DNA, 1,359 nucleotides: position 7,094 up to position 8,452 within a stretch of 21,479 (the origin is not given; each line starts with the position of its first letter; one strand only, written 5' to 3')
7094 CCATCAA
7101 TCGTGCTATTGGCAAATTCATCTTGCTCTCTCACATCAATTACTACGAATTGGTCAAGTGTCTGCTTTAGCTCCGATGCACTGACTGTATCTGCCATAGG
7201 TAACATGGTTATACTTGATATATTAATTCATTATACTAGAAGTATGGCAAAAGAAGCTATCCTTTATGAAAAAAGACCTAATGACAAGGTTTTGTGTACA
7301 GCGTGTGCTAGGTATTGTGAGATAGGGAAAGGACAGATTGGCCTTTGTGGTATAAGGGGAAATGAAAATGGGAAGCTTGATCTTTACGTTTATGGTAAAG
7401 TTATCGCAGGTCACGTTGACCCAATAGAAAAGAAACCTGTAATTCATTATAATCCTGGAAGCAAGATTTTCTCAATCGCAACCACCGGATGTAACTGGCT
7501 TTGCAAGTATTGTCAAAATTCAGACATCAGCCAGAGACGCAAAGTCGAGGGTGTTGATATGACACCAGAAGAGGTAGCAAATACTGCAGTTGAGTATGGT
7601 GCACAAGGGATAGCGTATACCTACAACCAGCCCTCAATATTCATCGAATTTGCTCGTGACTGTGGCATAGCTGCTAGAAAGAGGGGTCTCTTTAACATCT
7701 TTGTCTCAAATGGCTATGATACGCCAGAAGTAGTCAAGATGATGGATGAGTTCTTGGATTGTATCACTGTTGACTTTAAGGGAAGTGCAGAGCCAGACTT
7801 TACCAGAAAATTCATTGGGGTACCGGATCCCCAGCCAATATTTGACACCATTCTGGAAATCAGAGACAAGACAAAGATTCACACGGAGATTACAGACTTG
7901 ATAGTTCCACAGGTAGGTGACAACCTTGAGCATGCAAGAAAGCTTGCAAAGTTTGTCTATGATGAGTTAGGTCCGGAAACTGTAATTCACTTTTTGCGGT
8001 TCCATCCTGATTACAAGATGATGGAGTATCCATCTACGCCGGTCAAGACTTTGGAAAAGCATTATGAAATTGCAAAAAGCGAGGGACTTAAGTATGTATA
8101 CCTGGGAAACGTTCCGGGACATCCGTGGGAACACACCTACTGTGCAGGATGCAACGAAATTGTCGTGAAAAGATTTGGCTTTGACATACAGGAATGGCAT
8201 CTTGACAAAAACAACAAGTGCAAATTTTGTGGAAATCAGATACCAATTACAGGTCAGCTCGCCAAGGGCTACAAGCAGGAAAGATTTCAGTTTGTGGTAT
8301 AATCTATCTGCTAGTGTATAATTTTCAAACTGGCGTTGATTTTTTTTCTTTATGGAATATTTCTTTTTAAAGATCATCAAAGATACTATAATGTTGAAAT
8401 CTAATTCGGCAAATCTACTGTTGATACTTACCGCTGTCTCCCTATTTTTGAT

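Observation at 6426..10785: AmmeMemoRadiSam triad in a split layout, with an inserted PEFG-CTERM Met/His-rich secreted protein and a divergent rhodanese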

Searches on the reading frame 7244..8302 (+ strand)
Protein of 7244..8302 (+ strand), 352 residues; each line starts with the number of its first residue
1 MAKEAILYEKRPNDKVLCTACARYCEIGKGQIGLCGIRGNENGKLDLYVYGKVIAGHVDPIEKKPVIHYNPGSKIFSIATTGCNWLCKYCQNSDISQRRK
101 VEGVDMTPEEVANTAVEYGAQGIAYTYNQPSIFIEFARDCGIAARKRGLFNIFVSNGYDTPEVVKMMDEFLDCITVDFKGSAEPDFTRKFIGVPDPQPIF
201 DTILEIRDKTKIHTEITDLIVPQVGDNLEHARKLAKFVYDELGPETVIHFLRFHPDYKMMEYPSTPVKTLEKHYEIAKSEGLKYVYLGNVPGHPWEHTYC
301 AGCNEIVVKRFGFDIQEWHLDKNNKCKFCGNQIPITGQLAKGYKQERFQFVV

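Call 3: search_protein_families(library=ncbifam, proteins=[window:7244-8302:+], max_evalue=0.01)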
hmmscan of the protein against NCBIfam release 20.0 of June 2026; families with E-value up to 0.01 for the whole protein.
window:7244-8302:+ (352 aa): 12 families
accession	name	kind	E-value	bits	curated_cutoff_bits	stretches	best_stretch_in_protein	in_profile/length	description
TIGR04337.1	AmmeMemoSam_rS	hypoth_equivalog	3.4e-93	312.3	220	1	9-336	5-332/349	AmmeMemoRadiSam system radical SAM enzyme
TIGR02493.1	PFLA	equivalog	3.9e-11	42.8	231.75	1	71-254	14-198/235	pyruvate formate-lyase-activating protein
TIGR02495.1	NrdG2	equivalog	1.4e-08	34.3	131.15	1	71-234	14-176/193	anaerobic ribonucleoside-triphosphate reductase activating protein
NF008356.0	PRK11145.1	equivalog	5.4e-07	29.1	375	1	76-242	23-192/246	pyruvate formate lyase 1-activating protein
TIGR04041.1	activase_YjjW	hypoth_equivalog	6.5e-07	29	250.2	1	122-280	111-268/276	YjjW family glycine radical enzyme activase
TIGR02494.1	PFLE_PFLC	subfamily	5.1e-06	26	174.35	1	83-255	81-256/293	glycyl-radical enzyme activating protein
TIGR04003.1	rSAM_BssD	equivalog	5e-05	22.6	496.45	1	58-254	61-260/314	[benzylsuccinate synthase]-activating enzyme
NF000424.4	CfrAB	exception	0.00015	21.2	530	0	67-107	90-131/338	Cfr family 23S rRNA (adenine(2503)-C(8))-methyltransferase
TIGR04395.1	cutC_activ_rSAM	equivalog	0.00049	19.5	360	1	81-240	89-247/309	choline TMA-lyase-activating enzyme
TIGR04432.1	rSAM_Cfr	equivalog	0.00075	18.9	550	0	67-107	92-133/341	Cfr family 23S rRNA (adenine(2503)-C(8))-methyltransferase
TIGR03978.1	rSAM_paired_1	equivalog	0.0018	17.1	370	1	78-117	88-124/466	His-Xaa-Ser system radical SAM maturase HxsB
NF011024.0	PRK14453.1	equivalog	0.0031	16.8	468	0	67-107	94-135/348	23S rRNA (adenine(2503)-C(8))-methyltransferase Cfr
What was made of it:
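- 7244..8302 (+): amrS. AmmeMemoRadiSam radical SAM enzyme, 352 aa. It has CX3CX2C at C83/C87/C90, an N-terminal Cys4 motif (C18/C21/C25/C35) and a C-terminal CxxC...CxxC (C300/C303/C326/C329). TIGR04337 scores 312 bits against a cut-off of 220 (call 3).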

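Call 4: search_protein_families(library=pfam, proteins=[window:7244-8302:+], max_evalue=0.01)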
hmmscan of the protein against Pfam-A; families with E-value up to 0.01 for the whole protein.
window:7244-8302:+ (352 aa): 1 family
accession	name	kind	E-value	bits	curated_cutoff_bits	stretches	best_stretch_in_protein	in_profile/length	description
PF04055.27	Radical_SAM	-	1.8e-17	64.5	29.5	1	78-238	2-166/166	Radical SAM superfamily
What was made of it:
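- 7244..8302 (+): PF04055 matches (call 4).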

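Call 12: find_related_loci(query=window:7244-8302:+, collection=genome_contigs, flank=8000)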
Query window:7244-8302:+ (352 aa) in genome_contigs; peptide patterns used: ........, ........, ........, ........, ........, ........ (x = any residue, [..] = any of these).
600 stretches matched a pattern (row limit reached: there are more); 580 encode a relative of the query (tblastn E <= 1e-3); the best 80 are kept; 80 distinct loci.
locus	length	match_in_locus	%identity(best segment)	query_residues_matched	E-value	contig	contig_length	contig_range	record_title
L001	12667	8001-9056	99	1-352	0e+0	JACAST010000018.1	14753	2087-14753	Marine Group I thaumarchaeote strain N8 AC-661-N08_C743340, whole genome shotgun sequence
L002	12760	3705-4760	95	1-352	0e+0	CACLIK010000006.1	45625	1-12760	uncultured marine group I thaumarchaeote isolate AG-464-C10 genome assembly, contig: AG-464-C10_NODE_6, whole genome sho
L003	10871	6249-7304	95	1-352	0e+0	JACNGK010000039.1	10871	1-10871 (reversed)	MAG: Thaumarchaeota archaeon isolate NIOZ-UU124 NIOZ-UU_NODE_7564_length_10871_cov_8.09347, whole genome shotgun sequenc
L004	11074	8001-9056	94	1-352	0e+0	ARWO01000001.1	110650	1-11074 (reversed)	Thaumarchaeota archaeon SCGC AAA007-O23 Thaum_contig_0_0.1_C, whole genome shotgun sequence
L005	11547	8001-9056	94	1-352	0e+0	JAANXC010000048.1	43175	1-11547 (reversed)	MAG: Thaumarchaeota archaeon isolate SuakinDeep_MAG47_3 MAG473_48, whole genome shotgun sequence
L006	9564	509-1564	92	1-352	0e+0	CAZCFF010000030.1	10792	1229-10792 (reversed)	MAG TPA_asm: uncultured Candidatus Nitrosopelagicus sp. isolate SRP200020_co3_268 genome assembly, contig: NODE_8597_len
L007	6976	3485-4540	84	1-352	0e+0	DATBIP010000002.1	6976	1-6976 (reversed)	MAG TPA_asm: Nitrosopumilaceae archaeon isolate SMAG_U3897 k141_1835348, whole genome shotgun sequence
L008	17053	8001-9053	86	1-351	0e+0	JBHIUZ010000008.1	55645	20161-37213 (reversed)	MAG: Nitrosopumilaceae archaeon isolate TC1-5-SC_bin.1 TC1-5-SC_bin.1_contig0008, whole genome shotgun sequence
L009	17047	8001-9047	86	1-349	0e+0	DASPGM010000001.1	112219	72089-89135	MAG TPA_asm: Nitrosopumilaceae archaeon isolate SMAG_U16451 k141_937957, whole genome shotgun sequence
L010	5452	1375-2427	83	1-351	0e+0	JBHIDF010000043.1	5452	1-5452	MAG: Nitrosopumilaceae archaeon isolate Baj_3_bin.15 NODE_4099_length_5452_cov_40.589587, whole genome shotgun sequence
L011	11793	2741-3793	83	1-351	0e+0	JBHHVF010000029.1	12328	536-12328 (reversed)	MAG: Nitrosopumilus sp. isolate S.4.sp3_bin.11 NODE_2077_length_12328_cov_8.807464, whole genome shotgun sequence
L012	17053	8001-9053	84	1-351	0e+0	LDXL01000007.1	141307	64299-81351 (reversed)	MAG: Thaumarchaeota archaeon CSP1-1 XU09_C0007, whole genome shotgun sequence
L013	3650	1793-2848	82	1-352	0e+0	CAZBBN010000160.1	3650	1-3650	MAG TPA_asm: uncultured Nitrosopumilaceae archaeon isolate SRP216583_co1_260 genome assembly, contig: NODE_30282_length_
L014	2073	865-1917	82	1-351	0e+0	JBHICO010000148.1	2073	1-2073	MAG: Nitrososphaerales archaeon isolate bea2_sp1_bin.4 NODE_21738_length_2073_cov_2.996531, whole genome shotgun sequenc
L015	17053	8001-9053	83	1-351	0e+0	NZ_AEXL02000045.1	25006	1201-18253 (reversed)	Candidatus Nitrosopumilus salarius BD31 contig00048, whole genome shotgun sequence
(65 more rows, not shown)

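Call 36: search_solved_structures(query=window:7244-8302:+, show_alignments=1, max_evalue=0.001)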
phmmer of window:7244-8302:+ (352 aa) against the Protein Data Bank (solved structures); distinct sequences matched with E-value up to 0.001: 3.
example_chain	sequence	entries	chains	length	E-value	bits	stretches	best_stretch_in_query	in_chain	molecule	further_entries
9p0p_A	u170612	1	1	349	1.2e-06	31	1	65-283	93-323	Ribosomal RNA large subunit methyltransferase Cfr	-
3c8f_A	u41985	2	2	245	4.8e-06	29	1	71-255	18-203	Pyruvate formate-lyase 1-activating enzyme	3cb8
8fo0_A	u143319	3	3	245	3e-05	26.3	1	71-255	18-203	Pyruvate formate-lyase 1-activating enzyme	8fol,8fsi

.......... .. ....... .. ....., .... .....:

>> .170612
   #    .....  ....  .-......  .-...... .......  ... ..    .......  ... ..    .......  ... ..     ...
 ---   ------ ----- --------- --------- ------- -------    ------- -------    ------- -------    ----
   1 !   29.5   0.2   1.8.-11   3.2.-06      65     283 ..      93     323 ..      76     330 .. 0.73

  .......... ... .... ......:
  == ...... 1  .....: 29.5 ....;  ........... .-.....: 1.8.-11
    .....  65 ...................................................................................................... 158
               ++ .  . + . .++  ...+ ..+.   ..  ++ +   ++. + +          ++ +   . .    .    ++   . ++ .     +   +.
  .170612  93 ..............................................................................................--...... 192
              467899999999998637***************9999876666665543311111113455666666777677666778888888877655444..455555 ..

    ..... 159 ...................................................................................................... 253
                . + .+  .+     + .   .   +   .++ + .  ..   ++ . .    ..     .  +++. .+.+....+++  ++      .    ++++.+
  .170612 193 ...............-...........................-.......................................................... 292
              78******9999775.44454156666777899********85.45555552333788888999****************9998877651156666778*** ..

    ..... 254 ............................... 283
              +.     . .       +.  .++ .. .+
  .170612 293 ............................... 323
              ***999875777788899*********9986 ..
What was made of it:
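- On AmmeMemoRadiSam system: No AmrS structure is in the PDB (call 36).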

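Call 42: search_protein_families(library=pfam, proteins=[L001:9068-9505:-, L002:4799-5485:+, L002:5921-6418:+, L002:6492-7385:+, L002:7382-8548:-, L002:8722-9576:-, L002:9589-10545:-, L006:1622-2005:+, L007:4540-5196:-, L007:5515-6669:-], max_evalue=0.01)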
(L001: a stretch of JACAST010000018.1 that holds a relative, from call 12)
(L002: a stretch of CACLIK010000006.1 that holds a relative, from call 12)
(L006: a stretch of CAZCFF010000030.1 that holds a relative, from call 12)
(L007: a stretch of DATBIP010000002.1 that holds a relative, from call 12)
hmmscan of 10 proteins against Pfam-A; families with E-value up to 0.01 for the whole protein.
L001:9068-9505:- (145 aa): 3 families
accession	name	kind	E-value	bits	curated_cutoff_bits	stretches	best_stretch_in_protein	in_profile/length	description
PF00583.31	Acetyltransf_1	-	5.7e-16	59.3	20.7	1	28-130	13-113/116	Acetyltransferase (GNAT) family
PF13508.13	Acetyltransf_7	-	4.2e-10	40.3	27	1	47-132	2-80/84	Acetyltransferase (GNAT) domain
PF13673.13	Acetyltransf_10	-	4e-08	33.7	23.6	1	38-119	21-93/128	Acetyltransferase (GNAT) domain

L002:4799-5485:+ (228 aa): 0 families

L002:5921-6418:+ (165 aa): 9 families
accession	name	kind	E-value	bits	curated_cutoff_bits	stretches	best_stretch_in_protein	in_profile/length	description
PF13412.12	HTH_24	-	8.7e-16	57.7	21.9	2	7-45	8-46/48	Winged helix-turn-helix DNA-binding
PF24266.1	HTH_HVO_0163_N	-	3.4e-12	46.7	31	1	7-66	7-66/70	HVO_0163, N-terminal HTH domain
PF01047.28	MarR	-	2.4e-09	37.4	24.6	1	7-48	8-49/59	MarR family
PF01022.26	HTH_5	-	3.5e-09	36.8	22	1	7-42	7-41/47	Bacterial regulatory protein, arsR family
PF12802.13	MarR_2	-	1.5e-07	31.9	27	1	7-56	10-60/61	MarR family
PF09339.16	HTH_IclR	-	1.6e-06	28.2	22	0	7-48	8-50/52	IclR helix-turn-helix domain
PF13601.12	HTH_34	-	1.7e-05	25.3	27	1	8-43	6-41/80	Winged helix DNA-binding domain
PF12840.13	HTH_20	-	0.00039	20.8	27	1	21-42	23-44/51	Helix-turn-helix domain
PF21248.3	SoFic-like_C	-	0.0055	17.3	27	0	9-53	23-67/76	Protein adenylyltransferase SoFic-like, C-terminal domain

L002:6492-7385:+ (297 aa): 2 families
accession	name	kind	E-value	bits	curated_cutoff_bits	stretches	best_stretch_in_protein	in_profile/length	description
PF00127.26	Copper-bind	-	7.5e-08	33.1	21.2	1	50-127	13-99/99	Copper binding proteins, plastocyanin/azurin family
PF13473.12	Cupredoxin_1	-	9.5e-05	22.8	27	1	44-126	25-104/104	Cupredoxin-like domain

L002:7382-8548:- (388 aa): 1 family
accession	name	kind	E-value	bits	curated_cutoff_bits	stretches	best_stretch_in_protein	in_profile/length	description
PF01593.30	Amino_oxidase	-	2.1e-13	50.8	19.8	1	8-374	53-435/443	Flavin containing amine oxidoreductase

L002:8722-9576:- (284 aa): 2 families
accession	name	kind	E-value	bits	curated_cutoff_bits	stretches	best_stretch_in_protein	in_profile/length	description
PF02310.24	B12-binding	-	5e-11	42.9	32.1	1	165-250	3-90/121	B12 binding domain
PF02607.22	B12-binding_2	-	1.4e-09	38.4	23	1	84-149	5-70/74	B12 binding domain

L002:9589-10545:- (318 aa): 0 families

L006:1622-2005:+ (127 aa): 0 families

L007:4540-5196:- (218 aa): 1 family
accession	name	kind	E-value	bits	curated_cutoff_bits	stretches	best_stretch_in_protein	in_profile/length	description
PF04199.19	Cyclase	-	4.5e-34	118.1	23.1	1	9-162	1-142/142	Putative cyclase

L007:5515-6669:- (384 aa): 5 families
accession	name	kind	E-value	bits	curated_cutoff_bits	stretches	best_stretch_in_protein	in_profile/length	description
PF00266.25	Aminotran_5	-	1.2e-62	212.4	21.5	1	18-376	1-370/371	Aminotransferase class-V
PF00155.27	Aminotran_1_2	-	5.1e-09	36.2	19.7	1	64-207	47-204/361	Aminotransferase class I and II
PF22580.2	KYNU_C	-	2.7e-07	30.9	27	1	291-380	1-89/90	Kynureninase C-terminal domain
PF01212.27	Beta_elim_lyase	-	0.00049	20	27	1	77-230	48-213/288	Beta-eliminating lyase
PF01041.23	DegT_DnrJ_EryC1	-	0.0029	17.3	19.8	1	78-217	41-176/360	DegT/DnrJ/EryC1/StrS aminotransferase family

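Call 50: search_protein_families(library=ncbifam, proteins=[L004:9152-10033:+], max_evalue=0.001)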
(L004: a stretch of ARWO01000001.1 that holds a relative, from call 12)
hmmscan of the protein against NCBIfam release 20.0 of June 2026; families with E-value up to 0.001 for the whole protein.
L004:9152-10033:+ (293 aa): 4 families
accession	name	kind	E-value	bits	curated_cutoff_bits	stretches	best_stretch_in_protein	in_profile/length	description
TIGR02657.1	amicyanin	equivalog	1.4e-12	47.8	110.2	1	57-129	12-83/83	amicyanin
TIGR04296.1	PEFG-CTERM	domain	3.7e-11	42.5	25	1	259-286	1-28/30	PEFG-CTERM sorting domain-containing protein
TIGR03102.1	halo_cynanin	subfamily_domain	2.5e-07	30.8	93.8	1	52-129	38-115/115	halocyanin domain-containing protein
TIGR02656.1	cyanin_plasto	equivalog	2.5e-06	27.8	87.85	1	52-129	13-99/99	plastocyanin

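Call 65: search_protein_families(library=ncbifam, proteins=[L007:5515-6669:-, L007:4540-5196:-, L007:5260-5520:+, L007:1034-3190:+, L008:12093-12584:+], max_evalue=0.00001)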
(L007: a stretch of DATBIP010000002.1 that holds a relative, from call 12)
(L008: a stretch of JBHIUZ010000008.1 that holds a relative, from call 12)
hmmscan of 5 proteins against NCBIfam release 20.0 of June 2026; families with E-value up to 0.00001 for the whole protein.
L007:5515-6669:- (384 aa): 17 families
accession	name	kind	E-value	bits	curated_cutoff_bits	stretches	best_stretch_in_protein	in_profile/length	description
TIGR01979.1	sufS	subfamily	6.8e-62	209.6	475.1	1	17-383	19-397/403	SufS family cysteine desulfurase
TIGR01977.1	am_tr_V_EF2568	hypoth_equivalog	9.4e-59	199.3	377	1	18-383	1-375/376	cysteine desulfurase family protein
NF041166.1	f2_encap_cargo1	exception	8.3e-44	150.7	800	1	65-384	295-623/623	family 2A encapsulin nanocompartment cargo protein cysteine desulfurase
NF006791.0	PRK09295.1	equivalog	5.3e-42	144.3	661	1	17-333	24-341/406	cysteine desulfurase SufS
NF040779.1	Sec_lyase_SclA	exception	1.7e-36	125.9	525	1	18-343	1-323/378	selenocysteine lyase SclA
NF008126.0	PRK10874.1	equivalog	1.2e-33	116.8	607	1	4-343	5-345/401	cysteine desulfurase CsdA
TIGR03392.1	FeS_syn_CsdA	equivalog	5.5e-33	114.7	493.6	1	6-349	4-348/398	cysteine desulfurase CsdA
TIGR01976.1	am_tr_V_VC1184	hypoth_equivalog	7.2e-30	104.6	352.35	1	17-352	19-360/401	cysteine desulfurase-like protein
NF051467.1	peri_mod_PvdN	equivalog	3.9e-27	95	650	1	63-382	100-422/425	pyoverdine-tailoring periplasmic protein PvdN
TIGR03235.1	DNA_S_dndA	equivalog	7.2e-26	91.3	480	1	57-345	40-314/353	cysteine desulfurase DndA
TIGR03402.1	FeS_nifS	equivalog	2.9e-25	88.8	530.75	1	18-245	1-225/379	cysteine desulfurase NifS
NF010611.0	PRK14012.1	equivalog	3.4e-20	72.4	548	1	59-243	51-235/406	IscS subfamily cysteine desulfurase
TIGR02006.1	IscS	equivalog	7.1e-20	71.4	643.2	1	18-244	5-232/402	IscS subfamily cysteine desulfurase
TIGR03403.1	nifS_epsilon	equivalog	5.3e-18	65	587.7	1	18-245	1-229/382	NifS family cysteine desulfurase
TIGR04343.1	egtE_PLP_lyase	equivalog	5.9e-18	64.8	400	1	65-377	60-364/370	ergothioneine biosynthesis PLP-dependent enzyme EgtE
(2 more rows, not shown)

L007:4540-5196:- (218 aa): 1 family
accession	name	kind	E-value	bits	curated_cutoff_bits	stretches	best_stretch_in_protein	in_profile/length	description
TIGR03035.1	trp_arylform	equivalog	9.7e-33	113.9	223.05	1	9-216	3-202/206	arylformamidase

L007:5260-5520:+ (86 aa): 1 family
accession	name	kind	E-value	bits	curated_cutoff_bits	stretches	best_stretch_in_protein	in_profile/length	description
NF008384.0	PRK11179.1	equivalog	2.2e-07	30.8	227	1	26-81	87-144/153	transcriptional regulator AsnC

L007:1034-3190:+ (718 aa): 37 families (the best 25 are shown)
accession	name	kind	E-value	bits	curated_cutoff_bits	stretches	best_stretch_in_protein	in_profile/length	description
TIGR01243.1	CDC48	subfamily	9.1e-294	976.4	802.65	1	4-708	2-716/733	CDC48 family AAA ATPase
NF003069.1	PRK03992.1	subfamily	1.4e-190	633.3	500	2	444-706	122-376/379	proteasome-activating nucleotidase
TIGR01242.2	TIGR01242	subfamily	1.1e-183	610.2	500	2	172-411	107-350/362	proteasome-activating nucleotidase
TIGR01241.2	FtsH_fam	equivalog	1.9e-165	552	600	2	155-409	137-395/598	ATP-dependent zinc metalloprotease FtsH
NF047747.1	PrtsmActNtasePan2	equivalog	2.2e-159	531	700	2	172-412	144-386/397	proteasome-activating nucleotidase Pan2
NF047748.1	PrtsmActNtasePan1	equivalog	6.2e-157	522.7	750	2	445-703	140-390/405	proteasome-activating nucleotidase Pan1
TIGR03689.1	pup_AAA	equivalog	2.7e-132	442.1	504.75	2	431-644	159-387/512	proteasome ATPase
NF008004.0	PRK10733.1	equivalog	9.7e-124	413.7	1008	2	449-695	148-392/644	ATP-dependent zinc metalloprotease FtsH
NF041006.2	cell_div_CdvC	equivalog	5e-106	354.7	650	2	169-444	93-358/370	cell division protein CdvC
NF042959.1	IteA_antiphage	equivalog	5.8e-72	242.9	510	2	448-673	87-304/367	anti-phage ATPase IteA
TIGR03922.1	T7SS_EccA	equivalog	8.7e-22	77.4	466.65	2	184-325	284-426/557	type VII secretion AAA-ATPase EccA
NF000868.0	PRK00080.1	equivalog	1.6e-16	60.1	282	1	214-361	52-194/330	Holliday junction branch migration DNA helicase RuvB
TIGR00635.1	ruvB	equivalog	3.7e-16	59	299.05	1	213-424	30-232/305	Holliday junction branch migration DNA helicase RuvB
NF003229.0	PRK04195.1-5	equivalog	1.2e-15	57.2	280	2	462-565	26-122/413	replication factor C large subunit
NF003745.1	PRK05342.1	equivalog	9.2e-15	54.4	359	1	216-310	112-215/418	ATP-dependent Clp protease ATP-binding subunit ClpX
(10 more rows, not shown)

L008:12093-12584:+ (163 aa): 1 family
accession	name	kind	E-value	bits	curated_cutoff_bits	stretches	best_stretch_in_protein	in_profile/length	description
NF009025.0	PRK12361.1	equivalog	2.6e-16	58.9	505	1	41-151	111-225/546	hypothetical protein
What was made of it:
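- The SufS-like gene is on the opposite strand and is paired with a cyclase/arylformamidase-like gene, which suggests its own pathway (calls 42, 65).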

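Call 70: search_protein_representatives(protein=window:7244-8302:+)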
Query: 352 residues. Proteins with E-value up to 0.001 (for the whole library): 6737; up to 1e-10: 3858; up to 1e-30: 1035. The best 150 are listed.
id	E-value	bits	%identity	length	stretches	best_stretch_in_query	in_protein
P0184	2.3e-166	569.7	67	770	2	88-349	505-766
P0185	3.9e-162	555.8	69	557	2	88-351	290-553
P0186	3.3e-160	549.4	68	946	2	88-350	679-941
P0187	3.8e-154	529.5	63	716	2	86-351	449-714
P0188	6.9e-128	443.1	74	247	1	106-352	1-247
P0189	3.7e-120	417.6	64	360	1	88-349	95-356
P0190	5.8e-119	413.7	64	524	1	88-349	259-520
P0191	8.0e-113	393.5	66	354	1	98-347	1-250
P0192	1.0e-112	393.2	64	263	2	185-351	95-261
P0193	1.9e-112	392.3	65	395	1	99-351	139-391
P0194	1.6e-108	379.3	50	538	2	87-344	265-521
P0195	8.5e-106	370.4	50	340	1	11-333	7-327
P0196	7.0e-100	350.9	48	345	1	3-338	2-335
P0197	3.4e-91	322.3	46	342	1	4-333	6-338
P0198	1.7e-90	320.1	65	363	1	115-317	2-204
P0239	1.9e-72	260.7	40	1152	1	13-331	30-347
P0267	2.6e-68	247.0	39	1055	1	3-334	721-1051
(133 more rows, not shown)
